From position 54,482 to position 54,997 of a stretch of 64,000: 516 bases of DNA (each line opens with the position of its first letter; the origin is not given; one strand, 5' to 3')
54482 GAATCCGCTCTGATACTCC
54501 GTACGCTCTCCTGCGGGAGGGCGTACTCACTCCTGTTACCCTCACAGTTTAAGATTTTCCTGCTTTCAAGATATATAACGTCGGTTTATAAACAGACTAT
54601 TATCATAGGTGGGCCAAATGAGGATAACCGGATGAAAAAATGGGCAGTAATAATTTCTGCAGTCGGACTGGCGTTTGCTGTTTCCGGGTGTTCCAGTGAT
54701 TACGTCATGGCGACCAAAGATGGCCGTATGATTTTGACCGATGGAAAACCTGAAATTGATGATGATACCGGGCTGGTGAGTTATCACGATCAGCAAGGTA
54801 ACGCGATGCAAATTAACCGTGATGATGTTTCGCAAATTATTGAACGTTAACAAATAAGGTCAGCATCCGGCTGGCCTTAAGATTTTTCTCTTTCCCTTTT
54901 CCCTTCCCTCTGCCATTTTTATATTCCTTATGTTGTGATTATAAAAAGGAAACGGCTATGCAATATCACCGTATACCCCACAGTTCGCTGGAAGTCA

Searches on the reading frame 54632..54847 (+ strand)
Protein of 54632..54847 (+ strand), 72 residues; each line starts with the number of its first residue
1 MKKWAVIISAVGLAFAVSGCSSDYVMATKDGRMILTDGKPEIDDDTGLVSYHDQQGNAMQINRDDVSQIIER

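Call 6: search_protein_families(library=pfam, proteins=[window:54632-54847:+], max_evalue=0.01)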
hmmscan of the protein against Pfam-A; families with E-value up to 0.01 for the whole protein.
window:54632-54847:+ (72 aa): 1 family
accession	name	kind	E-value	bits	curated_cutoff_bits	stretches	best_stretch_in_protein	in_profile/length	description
PF06004.18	DUF903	-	1.7e-24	85.9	27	1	23-71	1-49/49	Bacterial protein of unknown function (DUF903)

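Call 55: search_protein_families(library=ncbifam, proteins=[window:54632-54847:+], max_evalue=0.01)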
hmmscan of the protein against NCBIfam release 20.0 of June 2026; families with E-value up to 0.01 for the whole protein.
window:54632-54847:+ (72 aa): 2 families
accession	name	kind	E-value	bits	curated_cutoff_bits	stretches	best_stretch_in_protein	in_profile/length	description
NF033216.1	lipo_YgdI_YgdR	subfamily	7.4e-31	105.9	42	1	2-72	1-71/71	YgdI/YgdR family lipoprotein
NF003356.0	PRK04405.1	subfamily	0.0053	15.8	339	1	1-33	5-39/299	peptidylprolyl isomerase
